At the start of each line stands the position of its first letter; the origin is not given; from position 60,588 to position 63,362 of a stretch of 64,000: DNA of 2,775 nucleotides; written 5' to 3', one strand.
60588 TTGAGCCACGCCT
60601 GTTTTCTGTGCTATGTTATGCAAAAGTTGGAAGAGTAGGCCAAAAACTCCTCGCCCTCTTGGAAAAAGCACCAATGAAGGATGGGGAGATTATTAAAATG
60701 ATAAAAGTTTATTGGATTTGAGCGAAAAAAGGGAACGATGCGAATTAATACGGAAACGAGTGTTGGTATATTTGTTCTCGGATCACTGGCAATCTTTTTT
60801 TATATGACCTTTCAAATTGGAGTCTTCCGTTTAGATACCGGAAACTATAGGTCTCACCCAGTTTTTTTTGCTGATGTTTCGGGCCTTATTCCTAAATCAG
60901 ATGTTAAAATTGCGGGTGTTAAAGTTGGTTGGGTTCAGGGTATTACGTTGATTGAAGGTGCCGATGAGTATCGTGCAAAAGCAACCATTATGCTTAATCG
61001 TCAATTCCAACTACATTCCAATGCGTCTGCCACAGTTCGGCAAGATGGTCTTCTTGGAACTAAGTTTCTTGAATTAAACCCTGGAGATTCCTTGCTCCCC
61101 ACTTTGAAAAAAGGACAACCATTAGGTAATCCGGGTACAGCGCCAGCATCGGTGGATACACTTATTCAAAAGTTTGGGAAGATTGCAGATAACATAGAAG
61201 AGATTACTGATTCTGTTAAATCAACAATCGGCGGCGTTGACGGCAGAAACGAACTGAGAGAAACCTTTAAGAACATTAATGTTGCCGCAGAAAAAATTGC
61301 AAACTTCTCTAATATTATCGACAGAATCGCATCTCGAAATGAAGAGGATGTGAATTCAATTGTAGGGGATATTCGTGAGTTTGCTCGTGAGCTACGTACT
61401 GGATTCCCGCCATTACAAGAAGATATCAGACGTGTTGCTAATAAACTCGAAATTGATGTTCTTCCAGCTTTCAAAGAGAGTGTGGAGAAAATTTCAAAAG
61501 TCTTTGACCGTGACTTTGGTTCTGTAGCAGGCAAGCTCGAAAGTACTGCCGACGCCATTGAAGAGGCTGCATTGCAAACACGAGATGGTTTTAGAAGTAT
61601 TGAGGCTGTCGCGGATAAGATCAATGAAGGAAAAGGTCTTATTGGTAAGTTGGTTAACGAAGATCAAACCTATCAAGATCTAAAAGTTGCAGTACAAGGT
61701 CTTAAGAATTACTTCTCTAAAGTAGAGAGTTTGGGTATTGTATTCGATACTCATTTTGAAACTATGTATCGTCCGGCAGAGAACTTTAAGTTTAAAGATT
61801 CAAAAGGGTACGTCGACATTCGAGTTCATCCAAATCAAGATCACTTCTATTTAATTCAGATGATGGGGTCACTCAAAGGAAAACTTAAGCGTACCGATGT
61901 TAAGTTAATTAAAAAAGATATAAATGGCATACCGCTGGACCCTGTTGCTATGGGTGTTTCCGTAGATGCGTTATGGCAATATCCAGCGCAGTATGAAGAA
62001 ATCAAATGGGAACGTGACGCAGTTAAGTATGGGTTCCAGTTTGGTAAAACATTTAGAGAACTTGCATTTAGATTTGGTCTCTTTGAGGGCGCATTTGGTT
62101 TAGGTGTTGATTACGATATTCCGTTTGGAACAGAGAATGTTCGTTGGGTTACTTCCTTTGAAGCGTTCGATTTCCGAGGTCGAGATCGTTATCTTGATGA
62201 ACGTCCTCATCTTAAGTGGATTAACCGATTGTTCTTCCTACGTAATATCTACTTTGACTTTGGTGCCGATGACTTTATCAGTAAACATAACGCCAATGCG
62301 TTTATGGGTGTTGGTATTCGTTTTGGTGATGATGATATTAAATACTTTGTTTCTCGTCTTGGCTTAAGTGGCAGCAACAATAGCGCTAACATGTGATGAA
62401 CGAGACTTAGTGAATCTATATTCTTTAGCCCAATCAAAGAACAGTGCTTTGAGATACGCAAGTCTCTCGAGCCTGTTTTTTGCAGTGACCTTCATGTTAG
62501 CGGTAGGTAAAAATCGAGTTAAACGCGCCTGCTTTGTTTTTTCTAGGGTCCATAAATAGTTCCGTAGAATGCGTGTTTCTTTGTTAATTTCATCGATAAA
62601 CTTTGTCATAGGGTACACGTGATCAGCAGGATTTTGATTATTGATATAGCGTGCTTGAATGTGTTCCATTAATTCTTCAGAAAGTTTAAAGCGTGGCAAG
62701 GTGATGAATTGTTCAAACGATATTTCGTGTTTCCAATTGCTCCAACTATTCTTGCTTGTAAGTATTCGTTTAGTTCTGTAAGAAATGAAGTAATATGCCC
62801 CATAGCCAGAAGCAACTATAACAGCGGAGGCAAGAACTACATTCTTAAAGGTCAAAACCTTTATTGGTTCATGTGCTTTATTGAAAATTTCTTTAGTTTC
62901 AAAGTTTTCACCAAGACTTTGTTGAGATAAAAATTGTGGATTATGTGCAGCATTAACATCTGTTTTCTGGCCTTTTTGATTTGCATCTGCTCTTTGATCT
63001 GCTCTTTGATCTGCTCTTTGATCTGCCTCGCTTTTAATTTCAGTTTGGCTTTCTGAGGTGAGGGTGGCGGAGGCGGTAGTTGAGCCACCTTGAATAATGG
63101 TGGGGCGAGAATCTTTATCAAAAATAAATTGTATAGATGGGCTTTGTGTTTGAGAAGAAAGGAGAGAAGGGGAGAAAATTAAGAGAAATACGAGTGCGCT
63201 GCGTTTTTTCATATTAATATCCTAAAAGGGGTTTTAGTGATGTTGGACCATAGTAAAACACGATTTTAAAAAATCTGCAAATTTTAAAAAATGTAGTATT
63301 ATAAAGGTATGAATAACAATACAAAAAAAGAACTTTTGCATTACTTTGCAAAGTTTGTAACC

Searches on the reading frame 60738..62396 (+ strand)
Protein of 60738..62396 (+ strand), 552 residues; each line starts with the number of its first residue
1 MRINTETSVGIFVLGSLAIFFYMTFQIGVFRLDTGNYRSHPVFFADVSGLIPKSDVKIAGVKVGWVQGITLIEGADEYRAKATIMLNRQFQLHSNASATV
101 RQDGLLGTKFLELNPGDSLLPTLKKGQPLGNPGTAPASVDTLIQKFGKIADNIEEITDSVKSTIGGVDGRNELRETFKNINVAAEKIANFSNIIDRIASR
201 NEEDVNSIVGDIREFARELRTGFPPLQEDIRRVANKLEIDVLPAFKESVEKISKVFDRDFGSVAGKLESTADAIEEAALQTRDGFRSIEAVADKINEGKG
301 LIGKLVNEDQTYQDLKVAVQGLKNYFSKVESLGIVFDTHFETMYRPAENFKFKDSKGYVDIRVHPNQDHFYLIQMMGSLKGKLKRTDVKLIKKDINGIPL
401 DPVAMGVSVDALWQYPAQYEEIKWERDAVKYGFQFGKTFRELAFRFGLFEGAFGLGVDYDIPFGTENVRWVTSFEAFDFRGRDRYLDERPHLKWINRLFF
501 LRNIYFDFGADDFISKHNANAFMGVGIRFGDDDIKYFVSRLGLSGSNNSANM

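Call 11: search_protein_families(library=pfam, proteins=[window:60738-62396:+], max_evalue=0.1)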
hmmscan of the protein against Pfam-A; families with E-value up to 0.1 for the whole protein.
window:60738-62396:+ (552 aa): 3 families
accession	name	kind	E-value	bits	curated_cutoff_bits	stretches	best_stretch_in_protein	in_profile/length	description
PF02470.25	MlaD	-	2.8e-14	53.6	25.1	1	42-116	7-81/81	MlaD protein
PF00015.26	MCPsignal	-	0.059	13.7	34.6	0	148-208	97-158/172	Methyl-accepting chemotaxis protein (MCP) signalling domain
PF04108.17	ATG17_like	-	0.086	12.7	43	0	138-331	113-293/355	Autophagy protein ATG17-like domain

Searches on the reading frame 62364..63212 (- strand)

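Call 11: search_protein_families(library=pfam, proteins=[window:62364-63212:-], max_evalue=0.1)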
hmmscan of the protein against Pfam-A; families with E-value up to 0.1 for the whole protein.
window:62364-63212:- (282 aa): 1 family
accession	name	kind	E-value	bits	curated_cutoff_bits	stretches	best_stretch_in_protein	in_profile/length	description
PF16876.10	Lipin_mid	-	0.016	15.7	26.7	1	161-213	24-76/98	Lipin/Ned1/Smp2 multi-domain protein middle domain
